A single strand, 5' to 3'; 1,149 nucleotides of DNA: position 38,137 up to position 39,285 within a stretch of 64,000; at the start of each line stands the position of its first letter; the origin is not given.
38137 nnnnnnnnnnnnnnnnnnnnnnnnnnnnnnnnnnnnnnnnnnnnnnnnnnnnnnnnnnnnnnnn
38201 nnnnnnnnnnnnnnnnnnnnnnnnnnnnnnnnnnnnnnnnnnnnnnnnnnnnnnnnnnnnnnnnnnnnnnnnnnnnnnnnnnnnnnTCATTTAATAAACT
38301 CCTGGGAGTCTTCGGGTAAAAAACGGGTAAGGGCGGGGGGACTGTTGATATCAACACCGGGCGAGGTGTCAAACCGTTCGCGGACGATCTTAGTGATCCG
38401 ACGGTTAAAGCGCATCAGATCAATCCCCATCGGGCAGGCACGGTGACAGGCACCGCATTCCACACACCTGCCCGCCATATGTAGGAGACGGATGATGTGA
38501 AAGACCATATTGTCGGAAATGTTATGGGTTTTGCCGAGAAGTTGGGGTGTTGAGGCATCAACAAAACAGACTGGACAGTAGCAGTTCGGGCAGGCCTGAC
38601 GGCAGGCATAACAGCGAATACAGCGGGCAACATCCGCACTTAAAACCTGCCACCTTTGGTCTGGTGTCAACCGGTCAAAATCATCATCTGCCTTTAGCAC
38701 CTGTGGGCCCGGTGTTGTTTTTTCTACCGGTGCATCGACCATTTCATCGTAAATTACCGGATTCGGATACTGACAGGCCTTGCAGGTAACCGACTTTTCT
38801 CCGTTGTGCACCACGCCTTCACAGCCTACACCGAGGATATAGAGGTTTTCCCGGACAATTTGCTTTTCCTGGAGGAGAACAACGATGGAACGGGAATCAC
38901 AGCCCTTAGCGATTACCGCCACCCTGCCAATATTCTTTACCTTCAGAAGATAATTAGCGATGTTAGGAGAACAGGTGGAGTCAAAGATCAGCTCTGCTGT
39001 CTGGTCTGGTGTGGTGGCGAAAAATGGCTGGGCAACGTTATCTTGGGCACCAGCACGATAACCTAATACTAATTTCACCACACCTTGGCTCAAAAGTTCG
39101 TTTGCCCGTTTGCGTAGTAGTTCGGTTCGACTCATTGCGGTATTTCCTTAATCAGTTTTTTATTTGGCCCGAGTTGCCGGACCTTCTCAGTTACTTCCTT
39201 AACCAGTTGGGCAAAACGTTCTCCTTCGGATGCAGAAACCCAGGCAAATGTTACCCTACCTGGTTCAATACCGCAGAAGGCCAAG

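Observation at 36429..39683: Hydrogenase-less sulfhydrogenase-like module: MvhD + 2x[4Fe-4S] protein + HydB-like + HydG-like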

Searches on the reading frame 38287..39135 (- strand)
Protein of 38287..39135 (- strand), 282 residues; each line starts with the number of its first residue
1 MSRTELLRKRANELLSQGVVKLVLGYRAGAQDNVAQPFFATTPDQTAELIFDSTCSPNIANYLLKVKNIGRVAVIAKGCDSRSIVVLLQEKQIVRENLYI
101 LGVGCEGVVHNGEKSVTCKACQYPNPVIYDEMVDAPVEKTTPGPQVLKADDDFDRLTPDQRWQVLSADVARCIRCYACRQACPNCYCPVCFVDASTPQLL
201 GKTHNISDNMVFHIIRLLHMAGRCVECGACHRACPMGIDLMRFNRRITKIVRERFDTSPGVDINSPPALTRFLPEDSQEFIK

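Call 4: search_protein_families(library=pfam, proteins=[window:38287-39135:-], max_evalue=0.01)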
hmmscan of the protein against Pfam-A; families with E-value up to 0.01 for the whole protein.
window:38287-39135:- (282 aa): 12 families
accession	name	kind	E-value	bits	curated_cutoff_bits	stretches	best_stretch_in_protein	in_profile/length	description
PF13187.11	Fer4_9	-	1.1e-07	32.2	27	1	171-237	1-50/52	4Fe-4S dicluster domain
PF12797.12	Fer4_2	-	2.2e-07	30.8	24.5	2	168-183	6-21/22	4Fe-4S binding domain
PF13237.11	Fer4_10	-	8.7e-07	29.2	25.5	1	220-246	5-33/53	4Fe-4S dicluster domain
PF13183.11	Fer4_8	-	1.8e-05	25.6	27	1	169-238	2-68/68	4Fe-4S dicluster domain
PF00037.32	Fer4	-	5.1e-05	23.4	21.1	2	222-237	6-21/24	4Fe-4S binding domain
PF13534.11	Fer4_17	-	0.00036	21.5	22.2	1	171-239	1-61/61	4Fe-4S dicluster domain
PF12838.12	Fer4_7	-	0.00043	21.1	27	1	223-242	1-20/52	4Fe-4S dicluster domain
PF14697.11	Fer4_21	-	0.0013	19.3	35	0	223-244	7-29/59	4Fe-4S dicluster domain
PF12837.12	Fer4_6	-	0.0014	18.9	25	1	220-237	5-22/24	4Fe-4S binding domain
PF13746.11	Fer4_18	-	0.0021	18.7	27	0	220-240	57-77/114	4Fe-4S dicluster domain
PF12798.12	Fer4_3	-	0.0045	18.2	27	0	172-184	1-13/15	4Fe-4S binding domain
PF14691.11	Fer4_20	-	0.0078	16.4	25.8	1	218-249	18-51/113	Dihydroprymidine dehydrogenase domain II, 4Fe-4S cluster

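Call 5: search_protein_families(library=ncbifam, proteins=[window:38287-39135:-], max_evalue=0.001)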
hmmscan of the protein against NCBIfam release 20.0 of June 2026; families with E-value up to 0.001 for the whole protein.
window:38287-39135:- (282 aa): 9 families
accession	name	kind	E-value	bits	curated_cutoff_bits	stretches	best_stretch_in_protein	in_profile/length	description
NF005746.0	PRK07570.1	subfamily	4e-07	29.5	243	1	165-244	152-234/250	succinate dehydrogenase/fumarate reductase iron-sulfur subunit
TIGR02512.1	FeFe_hydrog_A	subfamily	9.4e-06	24.7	405.95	1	166-237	3-65/375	[FeFe] hydrogenase, group A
NF045670.1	quin_L_LdhH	equivalog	1.8e-05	23.3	800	1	167-253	301-385/706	L-lactate dehydrogenase (quinone) large subunit LdhH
NF045724.1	ferredox_TmcB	equivalog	2.8e-05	22.9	735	1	164-249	35-129/430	electron transfer complex ferredoxin TmcB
TIGR00273.1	TIGR00273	equivalog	3e-05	23.1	444.8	1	168-251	291-372/432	LutB/LldF family L-lactate oxidation iron-sulfur protein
NF040763.1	FeFe_hydrog_A6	exception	6.6e-05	21.5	765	1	159-268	134-232/571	NADH-dependent [FeFe] hydrogenase, group A6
NF003454.1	PRK05035.1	equivalog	0.00027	19.6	345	1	165-248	362-432/556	electron transport complex subunit RsxC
TIGR01945.1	rnfC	subfamily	0.00045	18.9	245.95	0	167-252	360-432/435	RnfABCDGE type electron transport complex subunit C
NF038196.1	ferrodoxin_EFR1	subfamily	0.00078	19.5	75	0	215-237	177-199/242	EFR1 family ferrodoxin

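Call 25: search_solved_structures(query=window:38287-39135:-, max_evalue=1, show_alignments=3)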
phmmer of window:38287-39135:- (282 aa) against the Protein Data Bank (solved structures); distinct sequences matched with E-value up to 1: 13.
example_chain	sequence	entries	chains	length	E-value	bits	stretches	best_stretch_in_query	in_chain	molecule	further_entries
9t1s_M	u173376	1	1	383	3.6e-29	105.5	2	146-269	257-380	formate dehydrogenase (coenzyme F420)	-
7bkb_E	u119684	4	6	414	8.3e-24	87.9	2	159-274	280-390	Formate dehydrogenase, beta subunit (F420)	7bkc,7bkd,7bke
8rvu_E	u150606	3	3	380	4.2e-22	82.3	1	170-268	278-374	Formate dehydrogenase, beta subunit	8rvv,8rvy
9lay_B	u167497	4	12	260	0.0077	19.1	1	166-245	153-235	4Fe-4S ferredoxin iron-sulfur binding domain protein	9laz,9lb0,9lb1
2fug_9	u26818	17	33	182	0.022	17.6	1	169-244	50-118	NADH-quinone oxidoreductase chain 9 | NADH-QUINONE OXIDOREDUCTASE SUBUNIT 9 | NADH-quinone oxidoreductase subunit I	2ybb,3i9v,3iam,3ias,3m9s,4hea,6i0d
7bkb_C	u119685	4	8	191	0.028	17.2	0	166-234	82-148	CoB--CoM heterodisulfide reductase subunit C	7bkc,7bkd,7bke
7q5y_D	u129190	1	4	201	0.077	15.8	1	156-240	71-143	NADH-quinone oxidoreductase subunit I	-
9sfi_U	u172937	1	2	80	0.1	15.5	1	180-237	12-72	4Fe-4S binding protein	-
1clf_A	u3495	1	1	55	0.2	14.5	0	221-239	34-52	FERREDOXIN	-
6kmw_aC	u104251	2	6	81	0.36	13.6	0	170-201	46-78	Photosystem I iron-sulfur center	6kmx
6kcz_A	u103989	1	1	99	0.59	12.9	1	175-211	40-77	Ubiquitin carboxyl-terminal hydrolase 20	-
9nez_B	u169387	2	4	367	0.68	12.7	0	168-187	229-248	Sulfhydrogenase 1 subunit beta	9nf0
9ylo_A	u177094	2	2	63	0.81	12.5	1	195-243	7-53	BCL11 transcription factor A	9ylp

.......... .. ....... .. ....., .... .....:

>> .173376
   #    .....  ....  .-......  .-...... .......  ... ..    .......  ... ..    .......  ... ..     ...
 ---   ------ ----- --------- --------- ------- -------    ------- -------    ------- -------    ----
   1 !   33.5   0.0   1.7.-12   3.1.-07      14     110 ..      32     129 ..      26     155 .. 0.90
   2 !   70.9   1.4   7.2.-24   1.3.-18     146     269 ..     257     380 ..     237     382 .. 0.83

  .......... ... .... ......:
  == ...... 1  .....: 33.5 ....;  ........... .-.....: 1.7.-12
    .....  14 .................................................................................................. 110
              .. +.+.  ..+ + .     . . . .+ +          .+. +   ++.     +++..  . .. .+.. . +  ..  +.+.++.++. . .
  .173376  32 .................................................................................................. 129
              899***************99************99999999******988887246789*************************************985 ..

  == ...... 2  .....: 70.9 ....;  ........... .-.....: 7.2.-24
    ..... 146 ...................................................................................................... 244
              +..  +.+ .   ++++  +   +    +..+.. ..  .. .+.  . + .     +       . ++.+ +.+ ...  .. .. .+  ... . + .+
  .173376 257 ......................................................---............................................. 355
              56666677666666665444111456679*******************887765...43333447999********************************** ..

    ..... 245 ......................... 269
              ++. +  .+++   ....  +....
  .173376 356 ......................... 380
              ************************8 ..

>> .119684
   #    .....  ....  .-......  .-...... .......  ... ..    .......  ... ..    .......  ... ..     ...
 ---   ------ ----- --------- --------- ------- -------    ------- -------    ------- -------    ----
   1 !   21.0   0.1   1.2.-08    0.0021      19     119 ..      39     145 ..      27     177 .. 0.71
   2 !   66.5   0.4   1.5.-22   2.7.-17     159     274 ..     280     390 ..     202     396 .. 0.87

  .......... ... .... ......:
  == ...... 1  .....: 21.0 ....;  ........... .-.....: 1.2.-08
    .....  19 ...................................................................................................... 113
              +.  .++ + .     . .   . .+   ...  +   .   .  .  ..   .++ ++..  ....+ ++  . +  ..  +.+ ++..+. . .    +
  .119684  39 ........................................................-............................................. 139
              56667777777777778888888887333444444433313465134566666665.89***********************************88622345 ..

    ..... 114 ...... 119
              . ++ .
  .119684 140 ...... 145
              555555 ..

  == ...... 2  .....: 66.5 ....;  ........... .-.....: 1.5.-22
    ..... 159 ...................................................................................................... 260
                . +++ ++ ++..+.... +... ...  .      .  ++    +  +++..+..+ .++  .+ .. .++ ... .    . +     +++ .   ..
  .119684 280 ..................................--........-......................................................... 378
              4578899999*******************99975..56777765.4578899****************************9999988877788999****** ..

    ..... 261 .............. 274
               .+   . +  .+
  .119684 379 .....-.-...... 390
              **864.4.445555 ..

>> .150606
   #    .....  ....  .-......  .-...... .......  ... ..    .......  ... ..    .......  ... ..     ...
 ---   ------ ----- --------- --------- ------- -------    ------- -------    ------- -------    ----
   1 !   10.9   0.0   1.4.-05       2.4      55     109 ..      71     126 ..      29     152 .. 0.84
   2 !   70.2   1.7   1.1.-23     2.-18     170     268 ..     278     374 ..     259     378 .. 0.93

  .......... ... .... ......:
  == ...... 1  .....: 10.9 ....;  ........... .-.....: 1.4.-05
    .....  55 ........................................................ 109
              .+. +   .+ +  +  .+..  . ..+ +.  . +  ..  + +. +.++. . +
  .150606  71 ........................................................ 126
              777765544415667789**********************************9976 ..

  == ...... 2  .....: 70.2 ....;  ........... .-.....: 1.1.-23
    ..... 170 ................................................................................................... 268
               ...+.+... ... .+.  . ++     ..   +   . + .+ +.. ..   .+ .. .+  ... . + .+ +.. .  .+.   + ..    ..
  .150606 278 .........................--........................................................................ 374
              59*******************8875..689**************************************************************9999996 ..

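Call 53: find_homologous_proteins(query=window:38287-39135:-, max_evalue=1e-10)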
Query window:38287-39135:- (282 aa): 4017 proteins with E <= 1e-10 among 4477 candidates; the best 120 are listed.
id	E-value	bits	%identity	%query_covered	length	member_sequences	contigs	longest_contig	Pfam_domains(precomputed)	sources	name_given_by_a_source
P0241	2.7e-191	652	100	100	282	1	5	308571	PF12797.13,PF13237.12,PF13183.12,PF13187.12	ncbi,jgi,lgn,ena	-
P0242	6.2e-154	530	78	100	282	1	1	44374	PF12797.13,PF12838.13,PF13187.12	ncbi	-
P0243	7.0e-142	490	72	100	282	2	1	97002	PF12797.13,PF00037.33,PF13534.12,PF13237.12,PF13183.12,PF13187.12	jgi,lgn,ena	-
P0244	1.5e-140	486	71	100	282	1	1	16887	PF12797.13,PF00037.33,PF13746.12,PF12838.13,PF13534.12,PF13237.12,PF13183.12,PF13187.12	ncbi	ncbi:MAG: 4Fe-4S dicluster domain-containing protein [bacterium]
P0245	2.4e-139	482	73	100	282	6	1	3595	PF12797.13,PF00037.33,PF13534.12,PF13237.12,PF13183.12,PF13187.12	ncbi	ncbi:MAG: 4Fe-4S dicluster domain-containing protein [candidate division WOR-3 bacterium]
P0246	3.6e-138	478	72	100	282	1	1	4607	PF12797.13,PF00037.33,PF13237.12,PF13183.12,PF13187.12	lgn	-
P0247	7.2e-134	464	69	100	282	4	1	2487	PF12797.13,PF00037.33,PF13237.12,PF13183.12,PF13187.12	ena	-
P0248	6.7e-131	454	67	100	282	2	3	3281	PF12797.13,PF00037.33,PF12838.13,PF13237.12,PF13183.12,PF13187.12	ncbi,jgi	-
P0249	1.4e-128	446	65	100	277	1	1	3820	PF12797.13,PF12838.13,PF13237.12,PF13183.12,PF13187.12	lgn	-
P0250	8.7e-125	434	67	100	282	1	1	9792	PF12797.13,PF00037.33,PF13187.12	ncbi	ncbi:MAG: 4Fe-4S ferredoxin [bacterium]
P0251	7.9e-124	431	66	100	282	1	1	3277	PF12797.13,PF00037.33,PF13187.12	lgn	-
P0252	9.4e-124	431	63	100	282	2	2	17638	PF12797.13,PF00037.33,PF13746.12,PF12838.13,PF13237.12,PF13183.12,PF13187.12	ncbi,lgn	-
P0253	1.9e-123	430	62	100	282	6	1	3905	PF12797.13,PF00037.33,PF13746.12,PF12838.13,PF13183.12,PF13187.12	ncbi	ncbi:MAG: 4Fe-4S dicluster domain-containing protein [candidate division WOR-3 bacterium]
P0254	5.9e-123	428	68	98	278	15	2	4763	PF12797.13,PF00037.33,PF13746.12,PF13183.12,PF13187.12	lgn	-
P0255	1.4e-122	427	67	100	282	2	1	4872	PF12797.13,PF00037.33,PF13187.12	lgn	-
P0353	2.2e-76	275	41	99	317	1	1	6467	PF12797.13,PF04432.19,PF00037.33,PF12838.13,PF13534.12,PF13237.12,PF13183.12,PF13187.12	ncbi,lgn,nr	ncbi:MAG: 4Fe-4S dicluster domain-containing protein [Thermodesulfobacteriota bacterium]|nr:4Fe-4S d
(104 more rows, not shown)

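Call 60: predict_structure(alignment_id=A2)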
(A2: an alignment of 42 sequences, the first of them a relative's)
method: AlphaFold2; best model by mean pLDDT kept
length: 282 residues; sequences in the alignment: 42
mean_pLDDT: 87.6   pTM: 0.88
mean pLDDT of the five models: 87.6, 87.4, 87.2, 85.7, 85.0
residues with pLDDT >= 90: 136; 70-90: 127; 50-70: 11; < 50: 8
segments of 3 or more residues with pLDDT < 50: 199-202
pLDDT, mean of each block of 10 residues (from residue 1): 94 98 96 91 98 88 93 97 95 96 91 86 95 93 81 91 90 84 71 49 71 85 90 87 87 89 88 80 73
secondary structure, 60 per line:
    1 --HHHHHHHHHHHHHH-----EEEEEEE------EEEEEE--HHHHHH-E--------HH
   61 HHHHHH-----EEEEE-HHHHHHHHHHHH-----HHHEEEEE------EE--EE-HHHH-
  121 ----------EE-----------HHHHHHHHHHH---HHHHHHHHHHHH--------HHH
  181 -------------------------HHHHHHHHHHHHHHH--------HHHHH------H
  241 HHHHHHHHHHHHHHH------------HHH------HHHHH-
elements in order: H3-16 E22-28 E35-40 H43-48 H59-66 E72-76 H78-89 E98-102 H116-119 H144-154 H158-169 H206-220 H229-233 H240-255 H277-281

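Call 62: fold_search(model_id=the predicted structure, library=pdb)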
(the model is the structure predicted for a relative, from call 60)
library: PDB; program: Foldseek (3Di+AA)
matches with E <= 10: 89; with E <= 0.001: 9
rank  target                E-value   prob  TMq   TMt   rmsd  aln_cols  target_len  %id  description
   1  7bkb_E                3.1e-13  1.00  0.70  0.50   7.6       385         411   21  Formate dehydrogenase - heterodisulfide reductase - formylmethanofuran dehydrogenase complex from Methanospirillum hun (released 2021-09-29)
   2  8rvu_E                6.6e-13  1.00  0.68  0.52   7.5       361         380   20  CryoEM structure of the Elp-Hdr complex of Methanothermobacter marburgensis state 2 (composite structure) (released 2025-05-14)
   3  5dqr_D                1.5e-04  1.00  0.39  0.28  17.5       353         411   14  The crystal structure of Arabidopsis 7-hydroxymethyl chlorophyll a reductase (HCAR) (released 2016-04-20)
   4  5dqr_E                2.3e-04  1.00  0.36  0.25  17.4       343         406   13  The crystal structure of Arabidopsis 7-hydroxymethyl chlorophyll a reductase (HCAR) (released 2016-04-20)
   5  5dqr_C                2.8e-04  1.00  0.38  0.26  17.2       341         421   13  The crystal structure of Arabidopsis 7-hydroxymethyl chlorophyll a reductase (HCAR) (released 2016-04-20)
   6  4ci0_C                4.4e-04  1.00  0.32  0.32   2.9       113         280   22  Electron cryo-microscopy of F420-reducing NiFe hydrogenase Frh (released 2014-02-26)
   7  5dqr_B                4.6e-04  1.00  0.36  0.25  18.3       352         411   13  The crystal structure of Arabidopsis 7-hydroxymethyl chlorophyll a reductase (HCAR) (released 2016-04-20)
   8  5dqr_A                7.4e-04  1.00  0.38  0.27  16.8       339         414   14  The crystal structure of Arabidopsis 7-hydroxymethyl chlorophyll a reductase (HCAR) (released 2016-04-20)
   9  5dqr_F                8.3e-04  1.00  0.36  0.25  16.9       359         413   14  The crystal structure of Arabidopsis 7-hydroxymethyl chlorophyll a reductase (HCAR) (released 2016-04-20)
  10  6qii_B                1.6e-03  1.00  0.31  0.30   3.8       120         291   15  Xenon derivatization of the F420-reducing [NiFe] hydrogenase complex from Methanosarcina barkeri (released 2019-10-23)
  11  6qgr_B                2.8e-03  1.00  0.30  0.30   3.9       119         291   16  The F420-reducing [NiFe] hydrogenase complex from Methanosarcina barkeri at the Nia-S state (released 2019-10-23)
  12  9r51_B                4.5e-03  1.00  0.30  0.30   3.1       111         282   22  Dimeric state of the F420-reducing hydrogenase from Methanothermococcus thermolithotrophicus in crystalline form 1 (released 2025-10-22)
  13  9r52_B                6.6e-03  1.00  0.28  0.29   4.1       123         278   20  Dimeric state of the F420-reducing hydrogenase from Methanothermococcus thermolithotrophicus in crystalline form 2 (released 2025-10-22)
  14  8rja_E                1.7e-02  1.00  0.29  0.24   4.4       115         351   18  Crystal structure of the F420-reducing formylmethanofuran dehydrogenase complex from the ethanotroph Candidatus Ethano (released 2024-10-02)
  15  7npa_A                1.9e-02  1.00  0.32  0.15   6.6       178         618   12  Crystal structure of the Coenzyme F420-dependent sulfite reductase from Methanothermococcus thermolithotrophicus at 1. (released 2022-03-23)
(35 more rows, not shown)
